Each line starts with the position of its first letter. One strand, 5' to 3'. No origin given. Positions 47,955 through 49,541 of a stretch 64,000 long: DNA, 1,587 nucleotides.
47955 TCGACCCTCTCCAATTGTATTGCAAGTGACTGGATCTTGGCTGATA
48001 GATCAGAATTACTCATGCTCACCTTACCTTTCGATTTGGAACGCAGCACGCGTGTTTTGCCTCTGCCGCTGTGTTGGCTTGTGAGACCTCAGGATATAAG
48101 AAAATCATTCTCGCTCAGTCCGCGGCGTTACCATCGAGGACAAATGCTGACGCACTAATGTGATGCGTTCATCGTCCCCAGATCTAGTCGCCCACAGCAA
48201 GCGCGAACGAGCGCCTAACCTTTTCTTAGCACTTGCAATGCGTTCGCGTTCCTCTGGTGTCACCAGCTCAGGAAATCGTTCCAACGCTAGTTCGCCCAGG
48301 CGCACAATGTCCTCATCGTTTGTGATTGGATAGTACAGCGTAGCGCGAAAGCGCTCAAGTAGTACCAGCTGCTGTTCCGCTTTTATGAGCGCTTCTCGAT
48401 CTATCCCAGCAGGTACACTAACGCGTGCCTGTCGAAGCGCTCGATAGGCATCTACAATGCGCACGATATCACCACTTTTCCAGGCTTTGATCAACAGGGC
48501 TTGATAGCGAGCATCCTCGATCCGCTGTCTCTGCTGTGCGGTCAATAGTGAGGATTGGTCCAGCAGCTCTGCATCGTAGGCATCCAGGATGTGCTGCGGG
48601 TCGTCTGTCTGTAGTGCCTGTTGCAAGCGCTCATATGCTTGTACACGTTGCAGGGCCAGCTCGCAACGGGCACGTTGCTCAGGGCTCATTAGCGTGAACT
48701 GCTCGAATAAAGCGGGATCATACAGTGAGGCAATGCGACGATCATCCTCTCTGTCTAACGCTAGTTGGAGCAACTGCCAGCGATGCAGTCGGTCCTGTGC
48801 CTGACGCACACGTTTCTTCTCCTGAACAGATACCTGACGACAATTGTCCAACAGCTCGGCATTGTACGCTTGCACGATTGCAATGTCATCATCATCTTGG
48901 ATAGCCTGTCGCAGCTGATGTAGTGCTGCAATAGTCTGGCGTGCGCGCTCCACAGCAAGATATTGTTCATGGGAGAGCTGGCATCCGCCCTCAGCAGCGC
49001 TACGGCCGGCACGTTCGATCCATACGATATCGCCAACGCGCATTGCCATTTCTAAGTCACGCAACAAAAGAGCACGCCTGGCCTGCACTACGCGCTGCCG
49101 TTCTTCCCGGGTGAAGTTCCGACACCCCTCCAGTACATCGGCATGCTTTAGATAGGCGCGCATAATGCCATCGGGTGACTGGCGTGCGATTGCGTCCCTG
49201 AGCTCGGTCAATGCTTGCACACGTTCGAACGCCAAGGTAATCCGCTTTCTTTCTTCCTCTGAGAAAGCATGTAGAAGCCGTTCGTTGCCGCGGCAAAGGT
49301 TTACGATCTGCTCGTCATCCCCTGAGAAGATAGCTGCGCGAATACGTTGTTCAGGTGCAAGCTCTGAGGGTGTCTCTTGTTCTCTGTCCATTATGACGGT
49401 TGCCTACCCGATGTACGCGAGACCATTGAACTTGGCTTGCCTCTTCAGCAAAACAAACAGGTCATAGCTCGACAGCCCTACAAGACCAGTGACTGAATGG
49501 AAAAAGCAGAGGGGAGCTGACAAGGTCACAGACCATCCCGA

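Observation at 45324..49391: Uncharacterised three-gene operon: 48-residue-repeat protein, polytopic coiled-coil protein, membrane-anchored Pro/Thr rod protein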

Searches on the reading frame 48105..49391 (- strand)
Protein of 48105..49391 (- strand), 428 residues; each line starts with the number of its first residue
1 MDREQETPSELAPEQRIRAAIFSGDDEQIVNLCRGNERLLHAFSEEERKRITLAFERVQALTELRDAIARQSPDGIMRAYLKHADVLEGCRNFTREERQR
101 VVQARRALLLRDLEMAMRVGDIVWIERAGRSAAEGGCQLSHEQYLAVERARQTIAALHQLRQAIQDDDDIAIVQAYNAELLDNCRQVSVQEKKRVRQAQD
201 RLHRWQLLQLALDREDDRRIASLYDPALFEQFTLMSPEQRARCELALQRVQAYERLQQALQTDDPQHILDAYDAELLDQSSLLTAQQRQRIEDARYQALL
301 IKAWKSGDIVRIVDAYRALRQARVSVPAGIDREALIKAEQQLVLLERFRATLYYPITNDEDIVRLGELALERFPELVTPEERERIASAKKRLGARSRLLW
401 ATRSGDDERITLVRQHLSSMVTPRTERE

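Call 3: search_protein_families(library=pfam, proteins=[window:48105-49391:-], max_evalue=1)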
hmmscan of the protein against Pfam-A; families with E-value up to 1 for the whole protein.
window:48105-49391:- (428 aa): 0 families

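Call 4: search_protein_families(library=ncbifam, proteins=[window:48105-49391:-], max_evalue=1)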
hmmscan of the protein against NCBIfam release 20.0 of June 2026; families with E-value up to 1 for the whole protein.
window:48105-49391:- (428 aa): 2 families
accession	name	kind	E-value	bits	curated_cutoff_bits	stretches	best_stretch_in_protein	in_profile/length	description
TIGR04116.1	CXXX_rpt_assoc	equivalog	0.22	11.7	50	0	44-70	6-32/90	CXXX repeat peptide modification system protein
NF010470.0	PRK13895.1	subfamily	0.45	10.2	139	0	147-189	5-45/144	conjugal transfer protein TraM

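Call 6: find_homologous_proteins(query=window:48105-49391:-)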
Query window:48105-49391:- (428 aa): 9 proteins with E <= 0.001 among 8000 candidates.
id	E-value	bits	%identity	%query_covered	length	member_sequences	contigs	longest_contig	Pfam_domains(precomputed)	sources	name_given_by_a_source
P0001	6.4e-267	903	100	100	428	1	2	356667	-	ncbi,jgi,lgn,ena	-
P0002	1.3e-219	747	83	100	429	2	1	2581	-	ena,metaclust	metaclust:\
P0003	5.5e-205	699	78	100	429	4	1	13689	-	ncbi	ncbi:MAG: hypothetical protein ACP5R2_07675 [Anaerolineae bacterium]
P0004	9.2e-204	695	78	99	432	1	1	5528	-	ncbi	-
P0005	5.6e-203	692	79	99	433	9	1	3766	-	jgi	jgi:hypothetical protein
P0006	1.9e-194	664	75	100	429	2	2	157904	-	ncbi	ncbi:MAG: hypothetical protein ACUVSF_03265 [Anaerolineae bacterium]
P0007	4.8e-117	409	53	95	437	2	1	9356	-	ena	-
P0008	9.3e-114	399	52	95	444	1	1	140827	-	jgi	jgi:hypothetical protein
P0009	3.2e-109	384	51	95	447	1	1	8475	-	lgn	-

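Call 8: find_encoding_contigs(protein=P0008, flank=10000, max_places=3)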
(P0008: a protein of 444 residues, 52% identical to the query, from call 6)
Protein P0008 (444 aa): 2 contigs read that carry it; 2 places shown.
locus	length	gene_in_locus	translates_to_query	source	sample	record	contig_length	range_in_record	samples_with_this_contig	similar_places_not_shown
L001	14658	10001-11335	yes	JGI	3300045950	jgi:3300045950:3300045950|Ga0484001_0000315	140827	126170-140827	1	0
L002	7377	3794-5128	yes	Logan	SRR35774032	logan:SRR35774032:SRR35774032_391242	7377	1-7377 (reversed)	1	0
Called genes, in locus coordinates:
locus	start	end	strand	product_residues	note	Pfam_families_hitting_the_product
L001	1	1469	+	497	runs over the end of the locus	PF00289:Biotin_carb_N, PF02222:ATP-grasp, PF02786:CPSase_L_D2, PF07478:Dala_Dala_lig_C, PF02785:Biotin_carb_C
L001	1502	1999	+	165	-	PF25919:BSH_CusB (faint), PF00364:Biotin_lipoyl, PF25973:BSH_CzcB (faint)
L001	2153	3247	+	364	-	PF02805:Ada_Zn_binding, PF00165:HTH_AraC, PF12833:HTH_18, PF02870:Methyltransf_1N, PF01035:DNA_binding_1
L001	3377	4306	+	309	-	PF00892:EamA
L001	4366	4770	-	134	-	PF02643:DUF192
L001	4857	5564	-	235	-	PF13555:AAA_29 (weak), PF00005:ABC_tran, PF13304:AAA_21 (faint)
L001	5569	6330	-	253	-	PF00005:ABC_tran, PF13304:AAA_21 (faint), PF12399:BCA_ABC_TP_C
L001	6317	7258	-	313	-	PF02653:BPD_transp_2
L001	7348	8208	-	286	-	PF02653:BPD_transp_2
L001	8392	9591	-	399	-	PF13433:Peripla_BP_5 (faint), PF13458:Peripla_BP_6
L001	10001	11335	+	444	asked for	-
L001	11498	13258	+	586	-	-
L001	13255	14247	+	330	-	-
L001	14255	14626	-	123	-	PF13358:DDE_3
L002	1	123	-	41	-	?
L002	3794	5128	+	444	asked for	-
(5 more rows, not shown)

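Call 9: find_encoding_contigs(protein=P0006, flank=10000, max_places=3)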
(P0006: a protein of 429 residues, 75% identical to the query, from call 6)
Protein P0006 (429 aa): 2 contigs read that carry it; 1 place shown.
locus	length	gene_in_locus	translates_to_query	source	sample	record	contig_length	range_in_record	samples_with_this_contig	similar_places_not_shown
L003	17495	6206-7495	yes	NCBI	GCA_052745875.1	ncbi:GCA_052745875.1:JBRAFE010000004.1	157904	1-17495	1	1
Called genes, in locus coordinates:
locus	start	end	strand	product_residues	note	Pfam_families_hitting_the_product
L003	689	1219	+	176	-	PF19928:DUF6391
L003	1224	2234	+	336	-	PF06144:DNA_pol3_delta, PF21694:DNA_pol3_delta_C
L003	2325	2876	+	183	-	PF00156:Pribosyltran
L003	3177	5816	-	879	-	PF13231:PMT_2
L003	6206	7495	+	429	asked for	-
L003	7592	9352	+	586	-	-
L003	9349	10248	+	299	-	-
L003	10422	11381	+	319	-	PF01116:F_bP_aldolase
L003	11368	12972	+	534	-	PF01266:DAO, PF04324:Fer2_BFD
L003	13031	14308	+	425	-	PF00890:FAD_binding_2, PF01134:GIDA (weak), PF01266:DAO, PF01494:FAD_binding_3 (faint), PF03486:HI0933_like (faint), PF12831:FAD_oxidored (faint)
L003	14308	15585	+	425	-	PF00037:Fer4 (faint), PF13183:Fer4_8, PF13237:Fer4_10 (faint), PF13534:Fer4_17 (weak), PF12838:Fer4_7 (weak), PF02754:CCG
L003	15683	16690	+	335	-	PF00724:Oxidored_FMN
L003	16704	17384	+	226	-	PF00753:Lactamase_B, PF19583:ODP (faint), PF23023:Anti-Pycsar_Apyc1 (weak)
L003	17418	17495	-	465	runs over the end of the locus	PF01546:Peptidase_M20, PF07687:M20_dimer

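Call 10: find_encoding_contigs(protein=P0007, flank=10000, max_places=2)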
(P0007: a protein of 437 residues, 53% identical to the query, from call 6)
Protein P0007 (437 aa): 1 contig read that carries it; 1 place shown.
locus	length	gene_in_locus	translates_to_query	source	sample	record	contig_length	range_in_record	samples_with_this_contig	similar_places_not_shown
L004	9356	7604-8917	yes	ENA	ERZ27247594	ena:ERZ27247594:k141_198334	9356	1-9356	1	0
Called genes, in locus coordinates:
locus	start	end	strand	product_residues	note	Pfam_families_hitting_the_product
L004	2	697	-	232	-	?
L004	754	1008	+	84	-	-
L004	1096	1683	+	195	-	PF04075:F420H2_quin_red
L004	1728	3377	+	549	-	-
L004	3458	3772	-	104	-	-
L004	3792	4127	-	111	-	PF05187:Fer4_ETF_QO, PF13237:Fer4_10 (faint), PF13247:Fer4_11 (weak), PF13187:Fer4_9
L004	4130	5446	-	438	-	PF00890:FAD_binding_2 (weak), PF01266:DAO, PF01494:FAD_binding_3 (weak), PF01946:Thi4 (weak), PF07992:Pyr_redox_2 (weak), PF12831:FAD_oxidored, PF21162:ETFQO_UQ-bd (weak), PF26311:ETF-QO_FixC_C, +3 more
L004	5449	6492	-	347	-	PF01012:ETF, PF00766:ETF_alpha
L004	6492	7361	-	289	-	PF01012:ETF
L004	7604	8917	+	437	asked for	-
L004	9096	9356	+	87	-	?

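Call 11: find_encoding_contigs(protein=P0009, flank=10000, max_places=2)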
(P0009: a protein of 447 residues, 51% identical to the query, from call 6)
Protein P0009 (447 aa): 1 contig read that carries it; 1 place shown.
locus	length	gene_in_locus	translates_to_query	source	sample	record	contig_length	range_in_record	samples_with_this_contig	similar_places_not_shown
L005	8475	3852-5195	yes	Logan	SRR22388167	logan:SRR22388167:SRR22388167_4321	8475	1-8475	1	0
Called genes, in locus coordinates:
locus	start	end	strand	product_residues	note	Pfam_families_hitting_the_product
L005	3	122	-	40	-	?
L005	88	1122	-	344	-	PF02653:BPD_transp_2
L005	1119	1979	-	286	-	PF02653:BPD_transp_2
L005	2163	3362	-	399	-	PF13433:Peripla_BP_5 (faint), PF13458:Peripla_BP_6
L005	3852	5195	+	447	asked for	-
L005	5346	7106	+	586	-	-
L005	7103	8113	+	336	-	-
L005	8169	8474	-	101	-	?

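Call 12: find_encoding_contigs(protein=P0003, flank=10000, max_places=2)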
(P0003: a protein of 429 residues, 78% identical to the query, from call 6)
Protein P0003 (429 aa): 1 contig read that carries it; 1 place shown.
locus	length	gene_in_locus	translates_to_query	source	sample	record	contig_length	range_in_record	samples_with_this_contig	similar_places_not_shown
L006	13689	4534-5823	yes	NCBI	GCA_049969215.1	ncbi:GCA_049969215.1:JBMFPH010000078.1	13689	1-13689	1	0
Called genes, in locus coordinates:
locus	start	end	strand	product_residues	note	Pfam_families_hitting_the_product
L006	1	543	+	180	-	PF21694:DNA_pol3_delta_C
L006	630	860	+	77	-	-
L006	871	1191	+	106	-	PF00156:Pribosyltran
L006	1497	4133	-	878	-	PF07760:DUF1616 (weak), PF02366:PMT (weak), PF13231:PMT_2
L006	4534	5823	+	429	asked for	-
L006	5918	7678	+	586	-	-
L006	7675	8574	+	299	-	-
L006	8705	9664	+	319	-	PF01116:F_bP_aldolase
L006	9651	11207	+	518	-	PF01266:DAO, PF00890:FAD_binding_2 (weak), PF04324:Fer2_BFD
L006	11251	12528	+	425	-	PF00890:FAD_binding_2, PF01266:DAO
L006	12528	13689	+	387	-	PF00037:Fer4 (faint), PF13183:Fer4_8, PF13237:Fer4_10 (faint), PF14697:Fer4_21 (faint), PF12838:Fer4_7 (weak), PF13534:Fer4_17 (weak), PF02754:CCG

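Call 18: search_protein_families(library=padloc, proteins=[window:48105-49391:-], max_evalue=1)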
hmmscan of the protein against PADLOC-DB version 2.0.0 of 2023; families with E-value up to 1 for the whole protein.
window:48105-49391:- (428 aa): 0 families

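Call 20: search_solved_structures(query=A3, max_evalue=10)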
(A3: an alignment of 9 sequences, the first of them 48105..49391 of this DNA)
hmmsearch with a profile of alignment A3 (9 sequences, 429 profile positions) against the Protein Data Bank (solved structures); distinct sequences matched with E-value up to 10: 2.
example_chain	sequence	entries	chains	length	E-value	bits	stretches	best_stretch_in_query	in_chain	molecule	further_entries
8sy8_A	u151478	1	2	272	0.61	11.9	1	89-151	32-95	4-formylbenzenesulfonate dehydrogenase TsaC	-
6jbi_A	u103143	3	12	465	1.8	10.3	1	132-191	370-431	Trehalose-6-phosphate synthase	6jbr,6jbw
